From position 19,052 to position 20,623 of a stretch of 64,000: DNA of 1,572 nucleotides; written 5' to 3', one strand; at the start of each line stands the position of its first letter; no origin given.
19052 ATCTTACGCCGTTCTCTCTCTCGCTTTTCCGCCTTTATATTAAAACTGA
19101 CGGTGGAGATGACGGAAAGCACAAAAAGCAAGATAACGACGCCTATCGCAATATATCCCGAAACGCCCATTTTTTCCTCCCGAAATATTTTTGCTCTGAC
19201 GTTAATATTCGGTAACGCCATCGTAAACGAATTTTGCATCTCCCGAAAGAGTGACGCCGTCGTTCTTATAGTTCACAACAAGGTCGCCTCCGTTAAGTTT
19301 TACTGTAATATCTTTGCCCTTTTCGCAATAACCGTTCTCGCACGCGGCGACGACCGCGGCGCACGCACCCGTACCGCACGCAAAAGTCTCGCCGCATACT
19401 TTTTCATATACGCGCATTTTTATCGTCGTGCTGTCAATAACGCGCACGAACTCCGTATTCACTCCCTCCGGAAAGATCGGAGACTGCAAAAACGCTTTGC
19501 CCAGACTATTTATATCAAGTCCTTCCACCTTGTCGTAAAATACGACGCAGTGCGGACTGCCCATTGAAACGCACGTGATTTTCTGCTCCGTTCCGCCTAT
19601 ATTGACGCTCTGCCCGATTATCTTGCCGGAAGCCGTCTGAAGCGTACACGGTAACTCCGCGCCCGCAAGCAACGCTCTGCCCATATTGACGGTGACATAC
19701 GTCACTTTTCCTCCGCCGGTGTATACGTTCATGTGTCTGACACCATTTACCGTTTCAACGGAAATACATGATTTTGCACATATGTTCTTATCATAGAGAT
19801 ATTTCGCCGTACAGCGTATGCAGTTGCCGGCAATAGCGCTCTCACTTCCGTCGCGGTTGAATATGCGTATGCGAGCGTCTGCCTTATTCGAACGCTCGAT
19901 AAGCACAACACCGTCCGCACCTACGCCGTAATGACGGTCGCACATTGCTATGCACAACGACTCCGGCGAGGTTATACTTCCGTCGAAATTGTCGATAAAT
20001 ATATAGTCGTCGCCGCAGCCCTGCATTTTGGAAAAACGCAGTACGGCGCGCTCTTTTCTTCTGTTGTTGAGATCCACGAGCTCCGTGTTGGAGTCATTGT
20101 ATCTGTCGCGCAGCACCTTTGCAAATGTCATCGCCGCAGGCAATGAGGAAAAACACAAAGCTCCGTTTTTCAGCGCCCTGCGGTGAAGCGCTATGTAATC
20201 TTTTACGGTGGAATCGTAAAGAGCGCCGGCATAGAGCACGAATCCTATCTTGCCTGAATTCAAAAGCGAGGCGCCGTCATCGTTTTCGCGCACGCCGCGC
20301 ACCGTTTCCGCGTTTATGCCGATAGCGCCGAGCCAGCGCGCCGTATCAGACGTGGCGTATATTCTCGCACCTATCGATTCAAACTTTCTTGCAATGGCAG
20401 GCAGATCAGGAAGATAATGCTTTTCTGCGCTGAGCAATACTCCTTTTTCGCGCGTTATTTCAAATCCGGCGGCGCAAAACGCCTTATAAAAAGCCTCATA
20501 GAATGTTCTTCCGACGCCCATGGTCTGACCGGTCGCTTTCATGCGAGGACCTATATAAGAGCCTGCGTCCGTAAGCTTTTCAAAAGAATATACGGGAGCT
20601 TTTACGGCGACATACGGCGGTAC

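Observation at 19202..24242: The arginine-operon carAB paralogue is intact over more than 5 kb but has lost the catalytic signatures of both CPSase subunits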

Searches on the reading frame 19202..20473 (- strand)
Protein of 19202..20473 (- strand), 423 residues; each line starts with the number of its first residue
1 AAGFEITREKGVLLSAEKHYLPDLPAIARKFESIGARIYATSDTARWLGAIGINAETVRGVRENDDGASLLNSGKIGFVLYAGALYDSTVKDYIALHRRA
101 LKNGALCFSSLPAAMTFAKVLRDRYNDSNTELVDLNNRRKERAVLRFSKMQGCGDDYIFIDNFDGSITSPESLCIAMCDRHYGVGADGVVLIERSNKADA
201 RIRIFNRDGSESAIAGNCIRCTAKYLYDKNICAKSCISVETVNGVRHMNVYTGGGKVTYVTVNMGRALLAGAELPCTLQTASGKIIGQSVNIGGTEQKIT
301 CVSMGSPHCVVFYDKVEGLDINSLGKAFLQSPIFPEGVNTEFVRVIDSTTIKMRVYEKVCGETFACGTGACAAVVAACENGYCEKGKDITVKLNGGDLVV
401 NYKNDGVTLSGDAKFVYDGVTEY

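Call 69: search_protein_representatives(protein=window:19202-20473:-)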
Query: 423 residues. Proteins with E-value up to 0.001 (for the whole library): 20495; up to 1e-10: 12265; up to 1e-30: 2320. The best 150 are listed.
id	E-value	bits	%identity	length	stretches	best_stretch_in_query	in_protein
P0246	1.1e-117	410.2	48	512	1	37-423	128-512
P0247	2.3e-111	389.4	43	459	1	9-421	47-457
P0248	1.4e-108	380.2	44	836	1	1-422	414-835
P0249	2.5e-104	366.2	44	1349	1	1-422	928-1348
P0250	5.0e-102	358.6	48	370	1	56-422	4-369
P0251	1.2e-98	347.5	42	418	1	8-422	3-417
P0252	4.3e-91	322.6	45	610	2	7-271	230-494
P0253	3.6e-90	319.6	100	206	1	279-423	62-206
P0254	6.4e-86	305.6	39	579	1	2-417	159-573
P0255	1.9e-81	290.8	48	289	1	134-423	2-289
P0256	8.3e-77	275.5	51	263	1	72-314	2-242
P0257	6.7e-73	262.7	48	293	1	144-420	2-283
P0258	1.7e-72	261.3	45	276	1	145-421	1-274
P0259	1.2e-71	258.6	45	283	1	145-422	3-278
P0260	7.6e-71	255.9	57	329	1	25-230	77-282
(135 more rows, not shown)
